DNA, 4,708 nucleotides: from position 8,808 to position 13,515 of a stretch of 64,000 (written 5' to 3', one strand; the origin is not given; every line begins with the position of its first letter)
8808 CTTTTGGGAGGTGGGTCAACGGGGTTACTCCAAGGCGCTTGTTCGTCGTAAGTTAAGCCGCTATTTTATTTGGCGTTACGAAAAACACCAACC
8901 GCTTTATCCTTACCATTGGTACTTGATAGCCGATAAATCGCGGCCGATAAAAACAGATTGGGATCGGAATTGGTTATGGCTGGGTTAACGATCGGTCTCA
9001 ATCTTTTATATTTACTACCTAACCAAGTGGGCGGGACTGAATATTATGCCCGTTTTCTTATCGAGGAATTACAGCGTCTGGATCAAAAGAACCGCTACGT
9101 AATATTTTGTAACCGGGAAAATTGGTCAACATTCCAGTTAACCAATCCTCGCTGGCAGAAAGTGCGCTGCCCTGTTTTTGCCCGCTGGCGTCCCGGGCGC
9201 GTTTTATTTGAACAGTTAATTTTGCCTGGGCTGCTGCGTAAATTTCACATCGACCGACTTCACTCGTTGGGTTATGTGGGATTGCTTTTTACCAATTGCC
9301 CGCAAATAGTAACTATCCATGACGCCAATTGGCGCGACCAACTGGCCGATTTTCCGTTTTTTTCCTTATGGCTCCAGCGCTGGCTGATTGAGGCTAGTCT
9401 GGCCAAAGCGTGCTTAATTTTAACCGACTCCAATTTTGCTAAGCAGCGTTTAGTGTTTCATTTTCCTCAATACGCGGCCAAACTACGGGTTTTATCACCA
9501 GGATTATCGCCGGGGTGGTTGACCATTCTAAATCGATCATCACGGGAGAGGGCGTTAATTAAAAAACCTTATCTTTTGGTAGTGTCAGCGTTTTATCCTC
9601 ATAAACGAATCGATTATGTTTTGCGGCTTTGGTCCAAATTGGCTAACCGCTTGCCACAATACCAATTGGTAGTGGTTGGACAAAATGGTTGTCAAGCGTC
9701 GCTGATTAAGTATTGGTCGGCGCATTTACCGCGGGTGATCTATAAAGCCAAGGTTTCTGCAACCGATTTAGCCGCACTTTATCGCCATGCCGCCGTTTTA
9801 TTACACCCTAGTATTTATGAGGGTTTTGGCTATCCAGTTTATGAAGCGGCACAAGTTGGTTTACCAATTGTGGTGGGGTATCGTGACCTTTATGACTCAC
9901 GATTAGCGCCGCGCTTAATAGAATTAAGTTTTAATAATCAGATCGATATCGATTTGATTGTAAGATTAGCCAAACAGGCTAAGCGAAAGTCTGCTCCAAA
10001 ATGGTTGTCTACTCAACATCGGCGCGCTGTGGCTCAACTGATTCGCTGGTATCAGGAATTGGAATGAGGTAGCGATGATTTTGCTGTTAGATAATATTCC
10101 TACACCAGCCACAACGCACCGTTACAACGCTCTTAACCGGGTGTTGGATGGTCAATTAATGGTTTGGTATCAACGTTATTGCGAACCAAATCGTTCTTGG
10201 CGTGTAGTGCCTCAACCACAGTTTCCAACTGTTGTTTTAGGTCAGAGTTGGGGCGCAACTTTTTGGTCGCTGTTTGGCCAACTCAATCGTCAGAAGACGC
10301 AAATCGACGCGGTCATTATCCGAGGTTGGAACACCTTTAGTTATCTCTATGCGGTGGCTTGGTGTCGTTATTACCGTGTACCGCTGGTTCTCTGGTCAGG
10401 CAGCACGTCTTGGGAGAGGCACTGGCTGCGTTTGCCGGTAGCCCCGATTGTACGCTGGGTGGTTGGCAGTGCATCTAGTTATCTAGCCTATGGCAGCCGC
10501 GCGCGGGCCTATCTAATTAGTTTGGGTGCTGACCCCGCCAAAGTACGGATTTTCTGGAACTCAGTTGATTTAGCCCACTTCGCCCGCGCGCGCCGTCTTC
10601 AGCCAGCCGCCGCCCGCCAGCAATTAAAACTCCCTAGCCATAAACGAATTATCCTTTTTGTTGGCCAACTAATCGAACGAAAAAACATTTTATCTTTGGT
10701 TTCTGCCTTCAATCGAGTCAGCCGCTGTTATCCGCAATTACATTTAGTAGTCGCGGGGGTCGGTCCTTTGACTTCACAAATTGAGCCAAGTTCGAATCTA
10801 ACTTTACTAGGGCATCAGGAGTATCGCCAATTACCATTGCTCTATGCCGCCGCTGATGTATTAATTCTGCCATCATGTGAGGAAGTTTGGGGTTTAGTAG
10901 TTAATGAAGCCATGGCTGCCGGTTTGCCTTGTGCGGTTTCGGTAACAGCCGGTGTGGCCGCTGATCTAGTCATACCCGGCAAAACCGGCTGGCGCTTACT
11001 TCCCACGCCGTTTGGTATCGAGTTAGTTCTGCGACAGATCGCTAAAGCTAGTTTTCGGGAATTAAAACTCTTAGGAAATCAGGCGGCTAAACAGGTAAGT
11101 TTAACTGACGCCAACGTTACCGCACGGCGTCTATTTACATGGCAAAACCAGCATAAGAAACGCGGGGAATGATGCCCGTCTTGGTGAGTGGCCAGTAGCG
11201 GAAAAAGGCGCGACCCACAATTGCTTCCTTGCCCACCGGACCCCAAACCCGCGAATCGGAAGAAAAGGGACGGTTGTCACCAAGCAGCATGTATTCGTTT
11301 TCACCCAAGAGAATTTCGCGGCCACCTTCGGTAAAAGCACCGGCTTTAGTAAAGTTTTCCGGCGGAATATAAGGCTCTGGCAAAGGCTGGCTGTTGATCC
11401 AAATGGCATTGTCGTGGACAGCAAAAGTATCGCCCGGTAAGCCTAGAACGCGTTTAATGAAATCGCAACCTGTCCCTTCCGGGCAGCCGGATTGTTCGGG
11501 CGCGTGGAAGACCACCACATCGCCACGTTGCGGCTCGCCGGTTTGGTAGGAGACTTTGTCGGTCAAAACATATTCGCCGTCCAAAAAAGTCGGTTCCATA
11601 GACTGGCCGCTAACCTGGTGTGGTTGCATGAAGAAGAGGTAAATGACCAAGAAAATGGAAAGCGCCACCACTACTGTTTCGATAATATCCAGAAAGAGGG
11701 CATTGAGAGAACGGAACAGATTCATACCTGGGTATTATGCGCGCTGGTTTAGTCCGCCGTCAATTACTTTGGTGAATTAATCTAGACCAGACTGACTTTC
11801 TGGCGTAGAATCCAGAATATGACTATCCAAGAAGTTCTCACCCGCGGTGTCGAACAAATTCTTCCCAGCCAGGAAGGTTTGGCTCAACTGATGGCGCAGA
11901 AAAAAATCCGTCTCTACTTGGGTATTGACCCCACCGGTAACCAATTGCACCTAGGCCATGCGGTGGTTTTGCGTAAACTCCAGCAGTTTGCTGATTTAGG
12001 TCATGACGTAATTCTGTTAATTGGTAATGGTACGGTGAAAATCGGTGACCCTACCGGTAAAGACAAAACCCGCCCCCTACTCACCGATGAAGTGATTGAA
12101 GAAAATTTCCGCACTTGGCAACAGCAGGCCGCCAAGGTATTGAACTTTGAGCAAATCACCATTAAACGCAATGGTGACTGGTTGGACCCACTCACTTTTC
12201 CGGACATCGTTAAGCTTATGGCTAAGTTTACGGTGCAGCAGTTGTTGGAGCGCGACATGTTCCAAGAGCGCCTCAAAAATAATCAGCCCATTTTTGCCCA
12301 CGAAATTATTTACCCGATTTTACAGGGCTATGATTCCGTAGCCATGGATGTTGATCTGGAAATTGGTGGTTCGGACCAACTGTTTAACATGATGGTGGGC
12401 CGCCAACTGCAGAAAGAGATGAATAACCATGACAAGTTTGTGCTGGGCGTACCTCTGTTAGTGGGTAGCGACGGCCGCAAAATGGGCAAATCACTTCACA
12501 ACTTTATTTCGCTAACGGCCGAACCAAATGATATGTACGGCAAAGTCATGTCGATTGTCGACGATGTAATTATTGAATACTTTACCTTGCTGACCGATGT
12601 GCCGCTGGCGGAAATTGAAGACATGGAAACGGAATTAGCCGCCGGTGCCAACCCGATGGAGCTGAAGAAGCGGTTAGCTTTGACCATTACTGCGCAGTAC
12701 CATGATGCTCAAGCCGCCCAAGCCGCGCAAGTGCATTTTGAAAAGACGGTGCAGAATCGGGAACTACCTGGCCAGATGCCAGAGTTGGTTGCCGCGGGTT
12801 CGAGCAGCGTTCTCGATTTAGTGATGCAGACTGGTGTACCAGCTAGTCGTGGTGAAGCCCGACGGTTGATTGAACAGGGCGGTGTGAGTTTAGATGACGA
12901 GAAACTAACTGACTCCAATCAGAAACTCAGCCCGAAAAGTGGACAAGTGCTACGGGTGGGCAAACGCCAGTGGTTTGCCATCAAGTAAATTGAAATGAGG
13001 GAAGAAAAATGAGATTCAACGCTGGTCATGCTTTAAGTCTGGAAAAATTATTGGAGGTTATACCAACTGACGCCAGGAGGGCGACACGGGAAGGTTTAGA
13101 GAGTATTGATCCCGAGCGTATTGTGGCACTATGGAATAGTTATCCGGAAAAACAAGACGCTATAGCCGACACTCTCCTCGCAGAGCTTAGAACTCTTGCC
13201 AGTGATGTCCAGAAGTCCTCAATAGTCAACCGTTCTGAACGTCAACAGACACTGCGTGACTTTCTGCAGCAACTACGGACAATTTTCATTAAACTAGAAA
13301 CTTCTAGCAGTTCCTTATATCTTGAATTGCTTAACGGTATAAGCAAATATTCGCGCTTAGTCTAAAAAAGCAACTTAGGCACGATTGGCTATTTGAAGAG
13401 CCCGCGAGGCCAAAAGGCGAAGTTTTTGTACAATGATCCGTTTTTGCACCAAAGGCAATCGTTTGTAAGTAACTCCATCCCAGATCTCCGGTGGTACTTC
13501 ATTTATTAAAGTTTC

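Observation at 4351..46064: Very large mosaic surface-glycan locus that combines a Wzx/Wzy-type and an ABC-transporter-dependent pathway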

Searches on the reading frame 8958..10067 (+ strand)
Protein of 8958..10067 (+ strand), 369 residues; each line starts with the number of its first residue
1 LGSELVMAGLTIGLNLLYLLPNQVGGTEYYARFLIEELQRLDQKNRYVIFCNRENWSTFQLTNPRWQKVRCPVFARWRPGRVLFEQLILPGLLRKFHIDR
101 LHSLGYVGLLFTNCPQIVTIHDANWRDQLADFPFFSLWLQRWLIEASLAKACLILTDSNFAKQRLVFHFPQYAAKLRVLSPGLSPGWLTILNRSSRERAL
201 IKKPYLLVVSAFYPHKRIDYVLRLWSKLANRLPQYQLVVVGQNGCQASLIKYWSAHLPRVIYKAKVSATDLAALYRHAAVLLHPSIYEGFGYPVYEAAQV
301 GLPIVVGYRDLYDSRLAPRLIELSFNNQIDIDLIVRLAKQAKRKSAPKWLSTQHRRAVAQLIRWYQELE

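Call 4: search_protein_families(library=pfam, proteins=[window:8958-10067:+], max_evalue=0.001)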
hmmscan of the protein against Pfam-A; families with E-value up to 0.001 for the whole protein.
window:8958-10067:+ (369 aa): 6 families
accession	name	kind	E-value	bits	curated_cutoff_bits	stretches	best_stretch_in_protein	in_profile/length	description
PF00534.26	Glycos_transf_1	-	2.8e-20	73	26.4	1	202-306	14-121/172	Glycosyl transferases group 1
PF13692.12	Glyco_trans_1_4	-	2e-16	61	27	1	204-306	2-105/142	Glycosyl transferases group 1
PF13439.12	Glyco_transf_4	-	9.9e-12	45.6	28.5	1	24-183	1-166/170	Glycosyltransferase Family 4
PF20706.3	GT4-conflict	-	6.8e-07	29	26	1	213-307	209-311/385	Family 4 Glycosyltransferase in conflict systems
PF13579.12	Glyco_trans_4_4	-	7.7e-06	26.8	29.7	1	25-182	1-158/158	Glycosyl transferase 4-like domain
PF13524.12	Glyco_trans_1_2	-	1.5e-05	25.4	25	1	226-336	7-109/144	Glycosyl transferase-like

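Call 70: search_protein_families(library=ncbifam, proteins=[window:8958-10067:+], max_evalue=0.0001)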
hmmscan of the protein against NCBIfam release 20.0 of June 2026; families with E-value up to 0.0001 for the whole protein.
window:8958-10067:+ (369 aa): 6 families
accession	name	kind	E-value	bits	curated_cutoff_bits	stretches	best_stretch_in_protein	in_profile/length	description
NF038229.1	Glyco4_Geo_Pelo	equivalog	3.8e-14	52.4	400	1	143-306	102-266/338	GPMC system family 4 glycosyltransferase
TIGR04157.1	glyco_rSAM_CFB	subfamily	2.2e-09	36.8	400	1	214-306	238-329/406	TIGR04157 family glycosyltransferase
TIGR04047.1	MSMEG_0565_glyc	hypoth_equivalog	9.8e-09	34.8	259.85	1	203-307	193-306/373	MSMEG_0565 family glycosyltransferase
TIGR03449.1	mycothiol_MshA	equivalog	6.4e-06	25.3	462.5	1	149-306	163-332/406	D-inositol-3-phosphate glycosyltransferase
NF038295.1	EPS_HpsP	equivalog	1.1e-05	24.6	550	1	202-307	206-317/388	hormogonium polysaccharide biosynthesis glycosyltransferase HpsP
TIGR02918.1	TIGR02918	equivalog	5.9e-05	22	574.6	1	156-308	276-422/500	accessory Sec system glycosyltransferase GtfA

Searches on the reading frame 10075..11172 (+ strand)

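Call 4: search_protein_families(library=pfam, proteins=[window:10075-11172:+], max_evalue=0.001)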
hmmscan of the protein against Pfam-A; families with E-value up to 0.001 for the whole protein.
window:10075-11172:+ (365 aa): 4 families
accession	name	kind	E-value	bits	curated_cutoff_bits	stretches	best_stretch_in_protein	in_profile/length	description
PF00534.26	Glycos_transf_1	-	2.3e-25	89.6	26.4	1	180-306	5-138/172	Glycosyl transferases group 1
PF13692.12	Glyco_trans_1_4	-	1.3e-20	74.6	27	1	191-306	2-122/142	Glycosyl transferases group 1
PF20706.3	GT4-conflict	-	3.3e-08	33.4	26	1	185-298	193-320/385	Family 4 Glycosyltransferase in conflict systems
PF13579.12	Glyco_trans_4_4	-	0.00017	22.4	29.7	1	44-160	44-155/158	Glycosyl transferase 4-like domain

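Call 70: search_protein_families(library=ncbifam, proteins=[window:10075-11172:+], max_evalue=0.0001)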
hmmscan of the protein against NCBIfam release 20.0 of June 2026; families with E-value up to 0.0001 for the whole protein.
window:10075-11172:+ (365 aa): 21 families
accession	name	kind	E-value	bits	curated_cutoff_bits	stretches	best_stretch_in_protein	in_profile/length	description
TIGR04047.1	MSMEG_0565_glyc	hypoth_equivalog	8.2e-22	77.8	259.85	1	159-298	163-315/373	MSMEG_0565 family glycosyltransferase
TIGR04157.1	glyco_rSAM_CFB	subfamily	6e-19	68.3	400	1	176-295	213-336/406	TIGR04157 family glycosyltransferase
NF053787.1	GlcN_PG_synth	equivalog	2.3e-17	62.9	480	1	156-341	165-339/361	N-acetylglucosaminyl phosphatidylglycerol synthase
NF047684.1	TeichurnBiosyTuaC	equivalog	1.3e-16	60.5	550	1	163-298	193-327/391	teichuronic acid biosynthesis protein TuaC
TIGR03088.1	stp2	hypoth_equivalog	3.4e-15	56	409.05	1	113-310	124-321/374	TIGR03088 family PEP-CTERM/XrtA system glycosyltransferase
TIGR03999.1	thiol_BshA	equivalog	4.7e-15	55.4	273.7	1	155-307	167-319/375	N-acetyl-alpha-D-glucosaminyl L-malate synthase BshA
NF012028.0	PRK15484.1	subfamily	2.5e-14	53.1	618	1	155-326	161-342/380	lipopolysaccharide N-acetylglucosaminyltransferase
TIGR03449.1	mycothiol_MshA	equivalog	4.1e-13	49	462.5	1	145-306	177-349/406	D-inositol-3-phosphate glycosyltransferase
TIGR02149.1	glgA_Coryne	subfamily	1e-12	47.9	302.4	1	152-309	166-332/391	glycogen synthase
NF007640.0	PRK10307.1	subfamily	1.3e-10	40.8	276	1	149-277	188-320/411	WcaI family glycosyltransferase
NF038295.1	EPS_HpsP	equivalog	3.1e-10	39.6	550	1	177-307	194-334/388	hormogonium polysaccharide biosynthesis glycosyltransferase HpsP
TIGR04063.1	stp3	hypoth_equivalog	4.9e-09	35.6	442.05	1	144-307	169-341/397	TIGR04063 family PEP-CTERM/XrtA system glycosyltransferase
NF041876.1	EPS_EpsE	equivalog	7.8e-09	35.2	400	1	153-306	184-341/389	exopolysaccharide biosynthesis GT4 family glycosyltransferase EpsE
NF053513.1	Gtran_IagA_BgsA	equivalog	1.4e-08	34.2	460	1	159-286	131-262/333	LTA glycolipid anchor biosynthesis glycosyltransferase, IagA/BgsA family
NF049988.1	MGlcDAGSynMgs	equivalog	6.5e-08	32.3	400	1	178-289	201-319/398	alpha-monoglucosyldiacylglycerol synthase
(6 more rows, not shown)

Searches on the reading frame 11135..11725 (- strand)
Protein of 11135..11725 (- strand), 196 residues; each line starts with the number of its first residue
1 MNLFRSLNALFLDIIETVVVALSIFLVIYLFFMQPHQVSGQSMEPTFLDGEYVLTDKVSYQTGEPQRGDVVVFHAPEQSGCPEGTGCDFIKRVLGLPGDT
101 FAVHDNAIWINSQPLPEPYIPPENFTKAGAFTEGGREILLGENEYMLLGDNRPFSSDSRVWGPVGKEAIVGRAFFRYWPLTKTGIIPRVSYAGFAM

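Call 4: search_protein_families(library=pfam, proteins=[window:11135-11725:-], max_evalue=0.001)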
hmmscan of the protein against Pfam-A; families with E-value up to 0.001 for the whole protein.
window:11135-11725:- (196 aa): 2 families
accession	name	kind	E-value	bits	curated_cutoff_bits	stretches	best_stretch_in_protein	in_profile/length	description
PF10502.14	Peptidase_S26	-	1.2e-46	159.1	22.9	1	13-178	3-168/168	Signal peptidase, peptidase S26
PF00717.28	Peptidase_S24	-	0.00021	21.4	23.3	1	37-76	39-74/116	Peptidase S24-like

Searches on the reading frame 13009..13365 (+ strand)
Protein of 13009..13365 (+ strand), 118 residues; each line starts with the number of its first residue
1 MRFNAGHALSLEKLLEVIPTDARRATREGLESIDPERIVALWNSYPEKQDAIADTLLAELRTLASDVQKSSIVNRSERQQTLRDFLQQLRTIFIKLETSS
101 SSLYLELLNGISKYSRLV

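Call 5: search_protein_families(library=pfam, proteins=[window:13009-13365:+], max_evalue=0.001)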
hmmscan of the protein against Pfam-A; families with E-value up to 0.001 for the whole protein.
window:13009-13365:+ (118 aa): 0 families

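Call 23: search_protein_families(library=pfam, proteins=[window:13009-13365:+], max_evalue=5)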
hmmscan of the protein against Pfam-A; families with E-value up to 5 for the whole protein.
window:13009-13365:+ (118 aa): 9 families
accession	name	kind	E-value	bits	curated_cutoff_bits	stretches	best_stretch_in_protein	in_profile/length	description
PF09733.14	VEFS-Box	-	0.008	16.5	23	1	35-85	67-116/137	VEFS-Box of polycomb protein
PF00727.23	IL4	-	0.015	15.9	23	1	57-93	75-111/116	Interleukin 4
PF09407.15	AbiEi_1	-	0.024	15.3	22.2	1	15-80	65-129/142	AbiEi antitoxin C-terminal domain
PF09687.15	PRESAN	-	0.042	14.7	23.7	1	31-110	16-95/125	Plasmodium RESA N-terminal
PF20929.2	PDCD10_N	-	0.056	13.5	19.8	1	86-113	28-55/60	Programmed cell death protein 10, dimerisation domain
PF15829.10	DUF4711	-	0.058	13.5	27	1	47-107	55-115/224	Domain of unknown function (DUF4711)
PF14760.11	Rnk_N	-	0.065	14.1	23.7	1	32-60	7-35/41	Rnk N-terminus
PF08638.16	Med14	-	0.087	12.7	25.6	1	52-96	11-54/191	Mediator complex subunit MED14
PF12061.13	NB-LRR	-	0.097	12.4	28.7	1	52-106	185-239/295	Late blight resistance protein R1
